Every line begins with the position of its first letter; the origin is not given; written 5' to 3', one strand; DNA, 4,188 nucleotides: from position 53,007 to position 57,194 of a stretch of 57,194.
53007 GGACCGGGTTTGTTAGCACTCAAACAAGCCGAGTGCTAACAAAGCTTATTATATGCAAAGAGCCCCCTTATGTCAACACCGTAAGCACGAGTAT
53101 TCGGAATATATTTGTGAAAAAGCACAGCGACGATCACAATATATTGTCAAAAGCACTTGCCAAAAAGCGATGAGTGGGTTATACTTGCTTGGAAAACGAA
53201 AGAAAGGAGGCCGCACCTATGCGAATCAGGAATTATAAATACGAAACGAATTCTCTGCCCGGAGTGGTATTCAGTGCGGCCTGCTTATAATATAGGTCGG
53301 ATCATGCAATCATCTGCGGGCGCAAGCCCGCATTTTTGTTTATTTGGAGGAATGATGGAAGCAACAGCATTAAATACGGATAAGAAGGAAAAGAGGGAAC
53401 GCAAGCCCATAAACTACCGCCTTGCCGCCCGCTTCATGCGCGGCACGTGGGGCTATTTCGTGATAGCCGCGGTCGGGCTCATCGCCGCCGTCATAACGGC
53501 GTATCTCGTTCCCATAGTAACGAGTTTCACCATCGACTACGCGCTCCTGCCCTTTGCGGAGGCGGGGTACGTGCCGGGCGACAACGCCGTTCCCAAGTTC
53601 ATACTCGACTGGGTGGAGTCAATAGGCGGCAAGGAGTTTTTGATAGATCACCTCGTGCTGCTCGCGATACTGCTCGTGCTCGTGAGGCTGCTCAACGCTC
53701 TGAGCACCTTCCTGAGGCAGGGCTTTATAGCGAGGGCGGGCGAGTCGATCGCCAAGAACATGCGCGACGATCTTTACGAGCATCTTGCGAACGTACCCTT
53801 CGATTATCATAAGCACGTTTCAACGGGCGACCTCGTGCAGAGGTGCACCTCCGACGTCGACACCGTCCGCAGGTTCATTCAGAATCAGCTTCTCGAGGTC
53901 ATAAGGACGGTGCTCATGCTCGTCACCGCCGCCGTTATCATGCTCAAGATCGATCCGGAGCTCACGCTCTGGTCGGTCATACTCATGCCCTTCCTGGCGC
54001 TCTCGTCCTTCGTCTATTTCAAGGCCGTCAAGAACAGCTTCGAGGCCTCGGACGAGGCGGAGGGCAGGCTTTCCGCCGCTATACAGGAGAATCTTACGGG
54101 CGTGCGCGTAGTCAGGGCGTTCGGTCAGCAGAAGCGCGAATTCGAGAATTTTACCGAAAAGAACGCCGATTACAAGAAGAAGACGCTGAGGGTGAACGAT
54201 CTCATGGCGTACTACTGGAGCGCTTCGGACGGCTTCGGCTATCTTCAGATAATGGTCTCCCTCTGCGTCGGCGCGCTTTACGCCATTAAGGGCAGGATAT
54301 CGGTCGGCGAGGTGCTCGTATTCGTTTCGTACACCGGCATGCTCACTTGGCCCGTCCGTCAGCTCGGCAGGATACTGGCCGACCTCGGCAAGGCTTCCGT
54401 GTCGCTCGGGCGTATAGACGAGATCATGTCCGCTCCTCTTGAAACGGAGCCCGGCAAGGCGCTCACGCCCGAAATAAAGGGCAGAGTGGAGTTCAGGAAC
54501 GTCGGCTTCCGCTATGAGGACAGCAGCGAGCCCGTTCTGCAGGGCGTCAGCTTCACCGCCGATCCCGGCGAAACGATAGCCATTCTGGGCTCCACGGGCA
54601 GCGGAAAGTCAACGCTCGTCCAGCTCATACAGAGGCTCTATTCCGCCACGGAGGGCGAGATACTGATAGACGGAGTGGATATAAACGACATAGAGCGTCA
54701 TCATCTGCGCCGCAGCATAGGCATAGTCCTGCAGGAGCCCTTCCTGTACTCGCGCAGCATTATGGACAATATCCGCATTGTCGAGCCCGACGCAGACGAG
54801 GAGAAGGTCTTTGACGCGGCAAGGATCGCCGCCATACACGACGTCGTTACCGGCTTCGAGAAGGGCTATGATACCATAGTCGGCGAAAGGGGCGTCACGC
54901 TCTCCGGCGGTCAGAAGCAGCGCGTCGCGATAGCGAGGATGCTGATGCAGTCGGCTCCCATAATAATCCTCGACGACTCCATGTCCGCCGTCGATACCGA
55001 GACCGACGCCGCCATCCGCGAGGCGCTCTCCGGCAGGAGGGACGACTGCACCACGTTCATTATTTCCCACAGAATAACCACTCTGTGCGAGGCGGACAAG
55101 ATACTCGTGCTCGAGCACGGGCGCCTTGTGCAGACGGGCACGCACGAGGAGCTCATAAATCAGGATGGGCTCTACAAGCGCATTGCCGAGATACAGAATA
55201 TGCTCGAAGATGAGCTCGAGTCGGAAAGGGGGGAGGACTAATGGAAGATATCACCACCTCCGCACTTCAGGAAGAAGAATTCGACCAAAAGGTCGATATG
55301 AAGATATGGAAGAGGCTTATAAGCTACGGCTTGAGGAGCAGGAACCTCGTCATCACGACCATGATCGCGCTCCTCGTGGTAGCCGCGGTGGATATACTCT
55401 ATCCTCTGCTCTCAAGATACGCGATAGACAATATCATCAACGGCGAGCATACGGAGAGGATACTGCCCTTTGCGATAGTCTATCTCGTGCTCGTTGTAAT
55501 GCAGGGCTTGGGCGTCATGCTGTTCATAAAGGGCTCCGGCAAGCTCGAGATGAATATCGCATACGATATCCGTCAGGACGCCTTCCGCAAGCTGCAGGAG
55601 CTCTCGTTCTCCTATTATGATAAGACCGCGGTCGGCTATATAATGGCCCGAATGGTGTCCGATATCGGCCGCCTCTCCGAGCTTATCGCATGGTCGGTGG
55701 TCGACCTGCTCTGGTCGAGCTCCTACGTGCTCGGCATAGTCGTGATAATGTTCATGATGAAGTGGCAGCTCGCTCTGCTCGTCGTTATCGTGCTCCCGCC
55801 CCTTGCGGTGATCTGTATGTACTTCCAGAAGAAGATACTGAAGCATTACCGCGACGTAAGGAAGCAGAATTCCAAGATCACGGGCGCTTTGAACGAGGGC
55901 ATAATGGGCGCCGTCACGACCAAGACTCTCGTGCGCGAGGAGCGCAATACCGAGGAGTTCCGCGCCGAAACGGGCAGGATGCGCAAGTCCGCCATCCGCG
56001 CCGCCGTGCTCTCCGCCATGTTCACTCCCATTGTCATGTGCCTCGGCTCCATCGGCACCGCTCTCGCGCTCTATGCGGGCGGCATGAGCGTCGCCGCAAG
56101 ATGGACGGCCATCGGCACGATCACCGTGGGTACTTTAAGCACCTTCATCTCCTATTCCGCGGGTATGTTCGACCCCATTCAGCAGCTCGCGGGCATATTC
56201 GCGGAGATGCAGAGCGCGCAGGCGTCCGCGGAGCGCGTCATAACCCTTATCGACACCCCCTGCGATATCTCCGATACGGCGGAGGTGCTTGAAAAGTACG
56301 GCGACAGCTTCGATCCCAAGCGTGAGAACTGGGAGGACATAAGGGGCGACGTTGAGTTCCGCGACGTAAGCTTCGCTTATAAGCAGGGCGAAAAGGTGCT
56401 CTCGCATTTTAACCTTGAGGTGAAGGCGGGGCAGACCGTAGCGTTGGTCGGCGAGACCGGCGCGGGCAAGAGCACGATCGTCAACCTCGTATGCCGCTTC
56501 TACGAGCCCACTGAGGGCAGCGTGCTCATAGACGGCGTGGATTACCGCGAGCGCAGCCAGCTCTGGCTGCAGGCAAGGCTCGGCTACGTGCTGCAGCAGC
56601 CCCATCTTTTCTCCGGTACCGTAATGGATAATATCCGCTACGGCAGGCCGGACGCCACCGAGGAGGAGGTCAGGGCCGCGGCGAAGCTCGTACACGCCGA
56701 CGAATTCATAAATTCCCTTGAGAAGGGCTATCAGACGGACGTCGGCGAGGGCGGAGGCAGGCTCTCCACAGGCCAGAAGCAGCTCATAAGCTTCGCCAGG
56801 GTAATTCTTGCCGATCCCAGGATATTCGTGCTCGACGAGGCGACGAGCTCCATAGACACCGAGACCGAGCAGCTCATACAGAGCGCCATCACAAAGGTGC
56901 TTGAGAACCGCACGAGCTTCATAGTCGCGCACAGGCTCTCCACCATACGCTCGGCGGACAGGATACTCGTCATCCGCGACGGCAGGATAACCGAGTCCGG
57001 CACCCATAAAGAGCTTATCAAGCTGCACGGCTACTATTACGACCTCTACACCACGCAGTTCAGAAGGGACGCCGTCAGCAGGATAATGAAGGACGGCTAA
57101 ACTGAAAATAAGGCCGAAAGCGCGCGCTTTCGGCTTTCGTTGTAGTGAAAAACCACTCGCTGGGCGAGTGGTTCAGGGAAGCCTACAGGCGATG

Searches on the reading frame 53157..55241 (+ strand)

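Call 64: search_protein_families(library=pfam, proteins=[window:53157-55241:+], max_evalue=0.00001)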
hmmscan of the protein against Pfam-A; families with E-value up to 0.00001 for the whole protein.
window:53157-55241:+ (694 aa): 3 families
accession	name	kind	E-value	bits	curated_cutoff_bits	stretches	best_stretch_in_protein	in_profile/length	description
PF00664.28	ABC_membrane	-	2.4e-49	168.9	28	1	145-400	37-274/274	ABC transporter transmembrane region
PF00005.33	ABC_tran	-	3.6e-33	115.5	25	1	461-608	1-135/137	ABC transporter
PF02463.25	SMC_N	-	7.8e-09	35.7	40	1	492-652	101-211/220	RecF/RecN/SMC N terminal domain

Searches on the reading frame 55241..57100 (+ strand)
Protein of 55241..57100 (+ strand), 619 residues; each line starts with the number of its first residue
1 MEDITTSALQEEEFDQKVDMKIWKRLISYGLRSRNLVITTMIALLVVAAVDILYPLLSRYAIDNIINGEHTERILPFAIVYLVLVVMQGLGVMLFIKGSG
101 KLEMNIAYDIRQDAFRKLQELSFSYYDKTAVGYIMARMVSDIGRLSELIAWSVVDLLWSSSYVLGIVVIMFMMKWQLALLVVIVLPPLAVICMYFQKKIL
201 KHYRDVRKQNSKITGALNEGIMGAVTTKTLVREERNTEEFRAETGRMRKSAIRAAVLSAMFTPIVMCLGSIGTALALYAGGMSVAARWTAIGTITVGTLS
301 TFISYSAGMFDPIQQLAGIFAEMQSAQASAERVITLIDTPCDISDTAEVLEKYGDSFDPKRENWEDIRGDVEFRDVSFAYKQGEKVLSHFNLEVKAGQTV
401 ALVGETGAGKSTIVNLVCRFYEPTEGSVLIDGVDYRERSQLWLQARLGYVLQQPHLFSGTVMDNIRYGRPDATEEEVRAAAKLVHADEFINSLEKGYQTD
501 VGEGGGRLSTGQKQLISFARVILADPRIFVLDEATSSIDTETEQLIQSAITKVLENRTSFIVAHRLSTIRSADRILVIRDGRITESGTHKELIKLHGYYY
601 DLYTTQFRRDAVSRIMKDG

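Call 64: search_protein_families(library=pfam, proteins=[window:55241-57100:+], max_evalue=0.00001)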
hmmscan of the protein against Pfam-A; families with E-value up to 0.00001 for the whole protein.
window:55241-57100:+ (619 aa): 2 families
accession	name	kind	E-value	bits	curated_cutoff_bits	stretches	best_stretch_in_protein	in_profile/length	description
PF00664.28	ABC_membrane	-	2.6e-43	149.1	28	1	38-312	2-273/274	ABC transporter transmembrane region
PF00005.33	ABC_tran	-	6.4e-30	105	25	1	388-536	2-137/137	ABC transporter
